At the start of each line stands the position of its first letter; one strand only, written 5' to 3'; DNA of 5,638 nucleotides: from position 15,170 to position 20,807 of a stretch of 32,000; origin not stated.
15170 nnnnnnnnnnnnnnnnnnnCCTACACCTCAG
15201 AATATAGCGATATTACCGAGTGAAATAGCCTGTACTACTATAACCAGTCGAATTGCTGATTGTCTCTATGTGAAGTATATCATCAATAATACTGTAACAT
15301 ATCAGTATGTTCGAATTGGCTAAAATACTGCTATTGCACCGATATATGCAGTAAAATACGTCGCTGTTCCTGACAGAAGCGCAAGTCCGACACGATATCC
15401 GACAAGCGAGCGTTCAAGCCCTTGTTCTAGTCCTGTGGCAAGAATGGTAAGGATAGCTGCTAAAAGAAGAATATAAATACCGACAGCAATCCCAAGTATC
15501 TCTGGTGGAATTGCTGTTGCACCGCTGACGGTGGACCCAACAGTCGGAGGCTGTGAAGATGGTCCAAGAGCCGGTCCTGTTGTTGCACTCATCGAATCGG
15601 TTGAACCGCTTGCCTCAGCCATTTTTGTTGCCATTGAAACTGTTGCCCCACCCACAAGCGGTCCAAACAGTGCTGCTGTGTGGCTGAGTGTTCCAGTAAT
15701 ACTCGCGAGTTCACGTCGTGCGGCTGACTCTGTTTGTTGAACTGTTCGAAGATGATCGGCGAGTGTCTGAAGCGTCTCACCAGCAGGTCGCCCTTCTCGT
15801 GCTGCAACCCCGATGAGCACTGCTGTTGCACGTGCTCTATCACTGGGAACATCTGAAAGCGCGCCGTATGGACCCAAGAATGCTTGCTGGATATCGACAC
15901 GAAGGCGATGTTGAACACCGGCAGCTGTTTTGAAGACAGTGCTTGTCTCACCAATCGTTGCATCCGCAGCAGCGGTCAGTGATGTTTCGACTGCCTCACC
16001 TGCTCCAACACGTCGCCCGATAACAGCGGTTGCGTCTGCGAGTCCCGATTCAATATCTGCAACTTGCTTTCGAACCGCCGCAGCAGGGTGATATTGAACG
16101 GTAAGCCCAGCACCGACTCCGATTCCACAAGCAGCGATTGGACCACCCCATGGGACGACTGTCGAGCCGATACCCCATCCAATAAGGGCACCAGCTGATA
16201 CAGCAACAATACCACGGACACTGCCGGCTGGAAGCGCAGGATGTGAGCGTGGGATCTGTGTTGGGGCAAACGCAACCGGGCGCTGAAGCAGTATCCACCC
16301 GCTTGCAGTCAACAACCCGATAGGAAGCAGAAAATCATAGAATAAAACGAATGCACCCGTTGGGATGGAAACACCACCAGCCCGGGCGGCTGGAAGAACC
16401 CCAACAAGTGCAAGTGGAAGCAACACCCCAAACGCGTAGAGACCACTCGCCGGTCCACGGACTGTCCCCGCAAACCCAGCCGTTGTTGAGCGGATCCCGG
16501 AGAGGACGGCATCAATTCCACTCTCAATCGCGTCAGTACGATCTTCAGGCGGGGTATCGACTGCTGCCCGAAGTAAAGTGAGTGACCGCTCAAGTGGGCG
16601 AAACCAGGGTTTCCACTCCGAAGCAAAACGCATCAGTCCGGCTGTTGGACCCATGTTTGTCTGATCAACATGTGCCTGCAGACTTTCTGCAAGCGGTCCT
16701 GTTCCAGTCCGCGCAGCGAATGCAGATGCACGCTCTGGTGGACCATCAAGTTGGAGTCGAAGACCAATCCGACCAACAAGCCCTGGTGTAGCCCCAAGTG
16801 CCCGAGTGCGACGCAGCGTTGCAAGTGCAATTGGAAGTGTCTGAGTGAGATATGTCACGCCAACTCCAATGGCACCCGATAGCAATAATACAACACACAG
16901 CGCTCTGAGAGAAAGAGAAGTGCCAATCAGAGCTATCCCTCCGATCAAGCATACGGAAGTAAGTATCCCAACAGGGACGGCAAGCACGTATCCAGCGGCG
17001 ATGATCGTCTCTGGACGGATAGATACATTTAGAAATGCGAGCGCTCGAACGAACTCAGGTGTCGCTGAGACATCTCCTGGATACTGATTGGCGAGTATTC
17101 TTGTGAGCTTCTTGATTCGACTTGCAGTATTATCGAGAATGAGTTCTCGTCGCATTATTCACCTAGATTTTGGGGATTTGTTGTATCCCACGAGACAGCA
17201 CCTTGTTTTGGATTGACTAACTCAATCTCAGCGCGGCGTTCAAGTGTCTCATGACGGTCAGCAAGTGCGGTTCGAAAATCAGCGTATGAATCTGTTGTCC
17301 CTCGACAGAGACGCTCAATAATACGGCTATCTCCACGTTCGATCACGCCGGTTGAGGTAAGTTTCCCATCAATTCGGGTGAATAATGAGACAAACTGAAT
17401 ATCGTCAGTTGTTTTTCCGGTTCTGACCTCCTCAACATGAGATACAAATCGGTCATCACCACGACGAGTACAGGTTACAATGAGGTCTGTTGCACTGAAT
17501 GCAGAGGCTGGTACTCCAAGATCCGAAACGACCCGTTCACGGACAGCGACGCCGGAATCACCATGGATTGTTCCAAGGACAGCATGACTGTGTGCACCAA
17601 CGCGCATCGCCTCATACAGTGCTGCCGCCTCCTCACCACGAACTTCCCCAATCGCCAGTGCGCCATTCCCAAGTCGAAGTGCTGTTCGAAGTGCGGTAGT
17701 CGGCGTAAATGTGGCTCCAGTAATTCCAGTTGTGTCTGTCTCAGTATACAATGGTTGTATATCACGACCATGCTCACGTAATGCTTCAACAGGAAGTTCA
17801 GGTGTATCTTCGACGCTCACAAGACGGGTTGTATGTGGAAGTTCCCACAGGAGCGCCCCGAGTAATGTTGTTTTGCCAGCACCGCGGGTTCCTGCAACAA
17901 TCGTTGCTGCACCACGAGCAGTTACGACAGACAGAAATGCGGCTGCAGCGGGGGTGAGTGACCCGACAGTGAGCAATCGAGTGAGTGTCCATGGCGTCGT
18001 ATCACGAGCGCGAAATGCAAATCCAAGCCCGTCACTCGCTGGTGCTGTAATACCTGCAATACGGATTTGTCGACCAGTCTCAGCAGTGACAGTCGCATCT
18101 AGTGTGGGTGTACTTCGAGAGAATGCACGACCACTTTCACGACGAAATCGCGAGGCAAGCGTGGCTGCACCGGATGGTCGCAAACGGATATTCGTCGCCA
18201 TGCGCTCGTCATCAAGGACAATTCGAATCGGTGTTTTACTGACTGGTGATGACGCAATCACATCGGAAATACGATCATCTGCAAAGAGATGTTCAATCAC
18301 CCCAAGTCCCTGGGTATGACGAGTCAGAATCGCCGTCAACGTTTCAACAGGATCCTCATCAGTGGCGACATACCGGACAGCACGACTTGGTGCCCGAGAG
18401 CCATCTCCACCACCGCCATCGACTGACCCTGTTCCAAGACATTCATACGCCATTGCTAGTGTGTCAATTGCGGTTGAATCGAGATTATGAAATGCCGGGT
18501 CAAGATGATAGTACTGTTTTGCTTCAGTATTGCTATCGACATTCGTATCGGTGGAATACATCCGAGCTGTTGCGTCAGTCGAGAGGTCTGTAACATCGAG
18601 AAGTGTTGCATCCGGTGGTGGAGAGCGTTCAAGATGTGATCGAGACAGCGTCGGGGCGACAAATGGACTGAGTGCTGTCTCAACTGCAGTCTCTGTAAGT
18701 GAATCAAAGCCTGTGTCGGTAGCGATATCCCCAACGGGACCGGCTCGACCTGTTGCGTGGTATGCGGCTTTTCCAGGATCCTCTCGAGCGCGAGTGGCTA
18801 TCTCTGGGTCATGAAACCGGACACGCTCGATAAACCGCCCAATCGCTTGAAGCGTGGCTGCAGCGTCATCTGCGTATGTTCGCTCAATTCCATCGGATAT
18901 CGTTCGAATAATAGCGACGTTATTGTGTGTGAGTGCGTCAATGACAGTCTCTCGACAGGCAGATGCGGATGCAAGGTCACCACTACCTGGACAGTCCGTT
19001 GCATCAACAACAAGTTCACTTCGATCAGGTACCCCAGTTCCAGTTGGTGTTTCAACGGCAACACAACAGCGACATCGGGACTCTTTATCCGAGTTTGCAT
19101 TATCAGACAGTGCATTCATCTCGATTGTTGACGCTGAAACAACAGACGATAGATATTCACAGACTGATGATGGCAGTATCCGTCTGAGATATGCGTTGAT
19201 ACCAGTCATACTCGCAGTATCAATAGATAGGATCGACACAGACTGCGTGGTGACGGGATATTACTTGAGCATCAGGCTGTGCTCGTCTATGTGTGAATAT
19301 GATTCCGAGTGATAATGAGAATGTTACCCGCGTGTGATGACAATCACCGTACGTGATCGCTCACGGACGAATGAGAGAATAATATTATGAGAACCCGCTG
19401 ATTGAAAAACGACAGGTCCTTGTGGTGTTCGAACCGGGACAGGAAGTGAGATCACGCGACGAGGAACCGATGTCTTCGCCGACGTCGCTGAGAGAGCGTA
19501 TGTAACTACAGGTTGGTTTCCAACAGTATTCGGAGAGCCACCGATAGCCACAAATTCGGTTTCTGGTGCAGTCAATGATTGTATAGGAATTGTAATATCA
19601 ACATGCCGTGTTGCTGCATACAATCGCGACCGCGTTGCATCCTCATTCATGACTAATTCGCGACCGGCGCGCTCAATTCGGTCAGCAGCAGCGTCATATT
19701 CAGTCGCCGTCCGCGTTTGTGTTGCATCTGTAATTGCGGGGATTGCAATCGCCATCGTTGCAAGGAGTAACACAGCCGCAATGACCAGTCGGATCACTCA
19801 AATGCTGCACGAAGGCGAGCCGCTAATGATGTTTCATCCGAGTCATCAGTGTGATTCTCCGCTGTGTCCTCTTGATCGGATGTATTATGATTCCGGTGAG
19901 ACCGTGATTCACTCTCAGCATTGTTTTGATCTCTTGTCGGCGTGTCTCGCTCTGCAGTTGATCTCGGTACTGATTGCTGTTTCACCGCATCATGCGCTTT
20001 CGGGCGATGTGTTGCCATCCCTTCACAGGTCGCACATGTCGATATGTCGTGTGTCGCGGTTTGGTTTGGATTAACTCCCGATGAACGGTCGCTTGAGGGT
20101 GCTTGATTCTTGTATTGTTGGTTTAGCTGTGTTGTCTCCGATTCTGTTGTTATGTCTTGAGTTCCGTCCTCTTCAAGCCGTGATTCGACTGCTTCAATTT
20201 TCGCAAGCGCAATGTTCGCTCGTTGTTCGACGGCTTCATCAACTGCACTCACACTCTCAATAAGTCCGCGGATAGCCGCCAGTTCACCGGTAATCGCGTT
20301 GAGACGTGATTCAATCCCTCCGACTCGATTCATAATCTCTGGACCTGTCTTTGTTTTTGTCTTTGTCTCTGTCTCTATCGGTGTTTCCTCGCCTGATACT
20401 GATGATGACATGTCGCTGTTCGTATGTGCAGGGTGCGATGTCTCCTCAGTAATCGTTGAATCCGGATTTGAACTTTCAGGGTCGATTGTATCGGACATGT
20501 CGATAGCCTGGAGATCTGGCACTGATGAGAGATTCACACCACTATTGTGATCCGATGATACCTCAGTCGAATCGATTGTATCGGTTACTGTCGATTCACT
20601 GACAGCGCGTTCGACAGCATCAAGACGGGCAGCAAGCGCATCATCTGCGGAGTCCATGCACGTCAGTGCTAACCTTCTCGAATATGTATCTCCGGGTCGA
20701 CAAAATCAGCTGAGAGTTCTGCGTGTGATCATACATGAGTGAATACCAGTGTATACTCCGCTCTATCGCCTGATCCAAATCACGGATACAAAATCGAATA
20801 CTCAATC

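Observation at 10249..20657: Eight-gene, translationally coupled type IV pilus/Tad-like operon in which six of eight proteins have no recognisable family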

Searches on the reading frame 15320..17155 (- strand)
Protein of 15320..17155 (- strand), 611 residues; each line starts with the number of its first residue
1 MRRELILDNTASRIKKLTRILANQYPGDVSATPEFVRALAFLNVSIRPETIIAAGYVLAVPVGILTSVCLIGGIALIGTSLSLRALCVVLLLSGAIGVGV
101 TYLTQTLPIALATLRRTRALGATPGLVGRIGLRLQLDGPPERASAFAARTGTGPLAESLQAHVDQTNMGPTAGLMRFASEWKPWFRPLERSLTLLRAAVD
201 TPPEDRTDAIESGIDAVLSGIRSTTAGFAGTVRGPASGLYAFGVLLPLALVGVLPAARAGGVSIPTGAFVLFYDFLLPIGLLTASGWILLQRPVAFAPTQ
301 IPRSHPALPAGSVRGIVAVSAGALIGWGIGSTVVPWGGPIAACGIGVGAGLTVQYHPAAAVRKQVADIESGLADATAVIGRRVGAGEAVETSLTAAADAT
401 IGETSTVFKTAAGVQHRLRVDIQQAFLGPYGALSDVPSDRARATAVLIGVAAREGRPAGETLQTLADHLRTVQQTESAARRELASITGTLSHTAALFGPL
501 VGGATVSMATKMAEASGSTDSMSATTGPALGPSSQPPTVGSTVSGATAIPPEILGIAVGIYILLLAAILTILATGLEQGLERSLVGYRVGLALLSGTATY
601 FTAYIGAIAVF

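Call 4: search_protein_families(library=pfam, proteins=[window:15320-17155:-], max_evalue=0.01)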
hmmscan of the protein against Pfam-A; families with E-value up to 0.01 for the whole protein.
window:15320-17155:- (611 aa): 1 family
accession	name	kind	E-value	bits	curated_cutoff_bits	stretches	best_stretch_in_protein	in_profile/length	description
PF00482.28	T2SSF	-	0.0087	16.5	25.2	0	429-501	48-120/125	Type II secretion system (T2SS), protein F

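Call 5: search_protein_families(library=ncbifam, proteins=[window:15320-17155:-], max_evalue=0.01)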
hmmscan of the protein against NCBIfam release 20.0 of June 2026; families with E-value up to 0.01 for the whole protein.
window:15320-17155:- (611 aa): 0 families

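Call 81: search_solved_structures(query=A5, max_evalue=1)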
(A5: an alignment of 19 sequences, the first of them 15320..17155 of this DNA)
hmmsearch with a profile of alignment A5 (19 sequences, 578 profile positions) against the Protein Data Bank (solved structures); distinct sequences matched with E-value up to 1: 1.
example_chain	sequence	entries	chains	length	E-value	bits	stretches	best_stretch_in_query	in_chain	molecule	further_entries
5aex_A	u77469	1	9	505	0.54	12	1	308-356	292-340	AMMONIUM TRANSPORTER MEP2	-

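Call 82: search_protein_families(library=pfam, alignment_id=A5, max_evalue=0.01)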
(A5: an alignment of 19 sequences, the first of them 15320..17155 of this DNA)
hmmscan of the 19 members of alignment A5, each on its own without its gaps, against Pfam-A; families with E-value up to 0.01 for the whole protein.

A. member 1, window:15320-17155:- (611 aa): 1 family
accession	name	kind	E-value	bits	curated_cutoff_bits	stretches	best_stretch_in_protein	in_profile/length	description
PF00482.28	T2SSF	-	0.0087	16.5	25.2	0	429-501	48-120/125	Type II secretion system (T2SS), protein F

B. families by the number of members that match (of 19 scanned): 1 family
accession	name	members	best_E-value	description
PF00482.28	T2SSF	12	2.3e-07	Type II secretion system (T2SS), protein F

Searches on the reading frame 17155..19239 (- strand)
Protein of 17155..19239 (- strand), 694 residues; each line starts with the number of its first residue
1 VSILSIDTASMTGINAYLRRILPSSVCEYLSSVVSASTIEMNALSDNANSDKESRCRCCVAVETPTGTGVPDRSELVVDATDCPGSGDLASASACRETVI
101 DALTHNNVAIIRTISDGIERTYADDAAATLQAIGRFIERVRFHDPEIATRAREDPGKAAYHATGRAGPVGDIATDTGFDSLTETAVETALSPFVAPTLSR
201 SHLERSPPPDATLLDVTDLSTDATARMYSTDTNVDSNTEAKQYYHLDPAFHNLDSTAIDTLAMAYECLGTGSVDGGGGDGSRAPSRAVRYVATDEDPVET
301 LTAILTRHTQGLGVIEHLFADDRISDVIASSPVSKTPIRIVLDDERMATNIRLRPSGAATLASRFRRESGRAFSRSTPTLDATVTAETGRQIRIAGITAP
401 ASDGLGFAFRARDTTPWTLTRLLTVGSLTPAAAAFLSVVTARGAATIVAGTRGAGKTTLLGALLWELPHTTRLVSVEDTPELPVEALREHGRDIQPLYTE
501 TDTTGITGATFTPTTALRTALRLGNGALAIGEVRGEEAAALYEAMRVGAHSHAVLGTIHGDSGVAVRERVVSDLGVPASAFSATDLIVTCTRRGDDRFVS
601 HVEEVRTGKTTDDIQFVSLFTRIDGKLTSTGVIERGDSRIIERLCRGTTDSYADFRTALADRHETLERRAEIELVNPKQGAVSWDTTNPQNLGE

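Call 4: search_protein_families(library=pfam, proteins=[window:17155-19239:-], max_evalue=0.01)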
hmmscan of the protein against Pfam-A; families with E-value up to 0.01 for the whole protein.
window:17155-19239:- (694 aa): 2 families
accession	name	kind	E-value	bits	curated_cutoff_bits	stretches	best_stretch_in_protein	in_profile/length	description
PF00437.27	T2SSE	-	9.9e-19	67.6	24.9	1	351-587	50-271/370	Type II/IV secretion system protein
PF13191.12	AAA_16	-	0.0095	16.9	32.6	0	433-482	14-63/167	AAA ATPase domain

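Call 5: search_protein_families(library=ncbifam, proteins=[window:17155-19239:-], max_evalue=0.01)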
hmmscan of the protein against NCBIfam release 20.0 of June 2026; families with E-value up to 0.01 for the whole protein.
window:17155-19239:- (694 aa): 14 families
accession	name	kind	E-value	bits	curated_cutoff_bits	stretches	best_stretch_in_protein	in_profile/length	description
TIGR03819.1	heli_sec_ATPase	hypoth_equivalog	1.8e-30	106.3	373.15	1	294-571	35-298/340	TadA family conjugal transfer-associated ATPase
NF058587.1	archaellum_moto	equivalog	2.1e-22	79.6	550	1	292-671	127-494/527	archaellum flagellar ATPase motor FlaI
TIGR02782.1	TrbB_P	equivalog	3e-17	62.9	304.55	1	347-606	43-294/303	P-type conjugative transfer ATPase TrbB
TIGR02788.1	VirB11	equivalog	2.7e-15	56.2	249.95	1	433-570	134-262/308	P-type DNA transfer ATPase VirB11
NF053672.1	bindosome_BasE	exception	1.3e-13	50.5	1000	1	336-577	160-395/512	bindosome assembly system ATPase subunit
NF010469.0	PRK13894.1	subfamily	2.8e-12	46.6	508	1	353-572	62-266/320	conjugal transfer ATPase TrbB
NF010475.0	PRK13900.1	equivalog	1.3e-10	40.9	389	1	435-580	152-294/333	type IV secretion system ATPase VirB11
NF041000.1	ATPase_ComGA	equivalog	5.5e-10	38.7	300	1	438-584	123-255/267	competence type IV pilus ATPase ComGA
NF010425.0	PRK13851.1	equivalog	7.3e-09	34.9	461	1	434-571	153-281/344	type IV secretion system protein VirB11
TIGR02533.1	type_II_gspE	equivalog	1.5e-08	33.7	630.25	1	388-579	189-364/486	type II secretion system ATPase GspE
NF010407.0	PRK13833.1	subfamily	2.1e-08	34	499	1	393-606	94-301/323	conjugal transfer protein TrbB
TIGR01420.1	pilT_fam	subfamily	2.4e-08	33.6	319.1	1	433-571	112-240/343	PilT/PilU family type 4a pilus ATPase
NF007755.0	PRK10436.1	equivalog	5.5e-08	31.9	617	1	422-588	198-350/465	type II secretion system protein GspE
TIGR02524.1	dot_icm_DotB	equivalog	0.00016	21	463.3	1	401-575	99-261/358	Dot/Icm type IV secretion system ATPase DotB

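Call 51: search_solved_structures(query=window:17155-19239:-, max_evalue=0.00001)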
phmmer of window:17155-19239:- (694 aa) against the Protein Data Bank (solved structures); distinct sequences matched with E-value up to 0.00001: 9.
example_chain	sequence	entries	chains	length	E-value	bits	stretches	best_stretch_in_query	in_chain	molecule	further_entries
2oap_1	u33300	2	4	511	4.9e-20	74.9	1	304-620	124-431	Type II secretion system protein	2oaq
8rkd_E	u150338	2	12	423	1.7e-19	73.1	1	298-620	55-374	Pilus assembly ATPase CpaF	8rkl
8rjf_A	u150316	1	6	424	1.7e-19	73.1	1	298-620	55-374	Pilus assembly ATPase CpaF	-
9e24_A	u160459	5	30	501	2.2e-19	72.7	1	292-619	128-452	CpaF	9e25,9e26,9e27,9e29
4ii7_A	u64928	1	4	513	6.4e-16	61.2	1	365-622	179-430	FlaI ATPase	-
4ihq_A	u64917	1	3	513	4.4e-15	58.5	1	365-622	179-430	FlaI ATPase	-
2gza_A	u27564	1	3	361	6.1e-11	44.8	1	442-553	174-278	Type IV secretion system protein VirB11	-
6bge_A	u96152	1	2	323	1.9e-06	29.9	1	440-564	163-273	VirB11-like protein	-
1g6o_A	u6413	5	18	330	2e-06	29.9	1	440-564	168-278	CAG-ALPHA | virB11 homolog | Cag-alfa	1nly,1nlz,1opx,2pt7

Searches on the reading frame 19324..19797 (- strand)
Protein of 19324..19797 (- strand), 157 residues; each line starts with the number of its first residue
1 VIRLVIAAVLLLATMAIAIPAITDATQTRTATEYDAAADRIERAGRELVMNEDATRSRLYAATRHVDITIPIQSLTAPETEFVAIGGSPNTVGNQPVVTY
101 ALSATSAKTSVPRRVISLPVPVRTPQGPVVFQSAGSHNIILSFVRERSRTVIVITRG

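Call 4: search_protein_families(library=pfam, proteins=[window:19324-19797:-], max_evalue=0.01)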
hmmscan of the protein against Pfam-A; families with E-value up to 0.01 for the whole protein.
window:19324-19797:- (157 aa): 1 family
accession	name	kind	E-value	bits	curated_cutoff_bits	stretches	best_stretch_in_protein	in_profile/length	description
PF23993.1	DUF7311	-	2.4e-36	126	27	1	1-155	1-150/150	Domain of unknown function (DUF7311)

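Call 5: search_protein_families(library=ncbifam, proteins=[window:19324-19797:-], max_evalue=0.01)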
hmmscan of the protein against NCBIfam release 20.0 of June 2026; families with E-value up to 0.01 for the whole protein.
window:19324-19797:- (157 aa): 0 families

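Call 44: find_homologous_proteins(query=window:19324-19797:-, max_evalue=0.001)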
Query window:19324-19797:- (157 aa): 12 proteins with E <= 0.001 among 172 candidates.
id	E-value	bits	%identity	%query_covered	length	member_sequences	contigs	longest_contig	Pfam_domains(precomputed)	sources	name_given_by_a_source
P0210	1.9e-85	302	96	100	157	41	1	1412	PF23993.3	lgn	-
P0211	2.1e-81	289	91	100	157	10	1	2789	PF23993.3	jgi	-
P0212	6.2e-66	238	77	100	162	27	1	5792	PF23993.3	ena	-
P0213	1.6e-34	137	49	99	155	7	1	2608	PF23993.3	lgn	-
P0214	2.0e-34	136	52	100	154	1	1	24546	PF23993.3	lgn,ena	-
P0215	9.8e-34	134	49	100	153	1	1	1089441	PF23993.3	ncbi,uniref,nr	ncbi:DUF7311 family protein [Halobellus captivus]|uniref:DUF7311 family protein n=1 Tax=Halobellus c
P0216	2.2e-33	133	47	99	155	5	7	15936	PF23993.3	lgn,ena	-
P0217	2.4e-33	133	47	87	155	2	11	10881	PF23993.3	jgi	jgi:hypothetical protein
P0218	2.8e-33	133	49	99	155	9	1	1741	PF23993.3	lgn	-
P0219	7.3e-33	131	48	87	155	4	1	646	PF23993.3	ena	-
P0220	1.5e-32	130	51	100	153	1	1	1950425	PF23993.3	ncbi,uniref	ncbi:DUF7311 family protein [Halobellus salinisoli]|uniref:DUF7311 family protein n=1 Tax=Halobellus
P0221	2.9e-30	123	49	99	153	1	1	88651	PF23993.3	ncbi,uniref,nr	ncbi:DUF7311 family protein [Halobellus rufus]|uniref:DUF7311 family protein n=1 Tax=Halobellus rufu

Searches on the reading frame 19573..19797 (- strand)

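Call 58: search_protein_families(library=pfam, proteins=[window:19573-19797:-], max_evalue=10)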
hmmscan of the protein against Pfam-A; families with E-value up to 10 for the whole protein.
seq(75 aa): 3 families
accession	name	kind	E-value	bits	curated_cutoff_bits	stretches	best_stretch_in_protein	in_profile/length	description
PF23993.1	DUF7311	-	1e-20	75.3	27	1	1-75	1-75/150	Domain of unknown function (DUF7311)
PF14348.11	DUF4400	-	0.16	12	27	1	1-36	103-138/196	Domain of unknown function (DUF4400)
PF21775.3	PutA_1st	-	0.19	11.6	27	1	53-69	2-18/33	PutA, RHH domain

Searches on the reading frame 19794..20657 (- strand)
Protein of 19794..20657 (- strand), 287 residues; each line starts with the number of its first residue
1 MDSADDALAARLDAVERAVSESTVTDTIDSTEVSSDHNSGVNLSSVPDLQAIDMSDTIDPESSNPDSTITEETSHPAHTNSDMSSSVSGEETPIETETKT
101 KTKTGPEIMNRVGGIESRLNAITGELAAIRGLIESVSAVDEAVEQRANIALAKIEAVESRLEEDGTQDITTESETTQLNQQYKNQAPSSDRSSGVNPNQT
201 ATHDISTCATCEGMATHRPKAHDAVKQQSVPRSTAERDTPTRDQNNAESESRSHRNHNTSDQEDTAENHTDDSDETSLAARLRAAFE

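Call 4: search_protein_families(library=pfam, proteins=[window:19794-20657:-], max_evalue=0.01)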
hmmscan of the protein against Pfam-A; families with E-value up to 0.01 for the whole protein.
window:19794-20657:- (287 aa): 1 family
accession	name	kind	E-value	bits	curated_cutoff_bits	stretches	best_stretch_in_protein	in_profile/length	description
PF23991.1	DUF7310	-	2.7e-12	47.4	40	1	97-155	24-82/83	Coiled-coil region of unknown function (DUF7310)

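Call 5: search_protein_families(library=ncbifam, proteins=[window:19794-20657:-], max_evalue=0.01)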
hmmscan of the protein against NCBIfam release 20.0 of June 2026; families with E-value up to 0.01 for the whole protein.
window:19794-20657:- (287 aa): 0 families
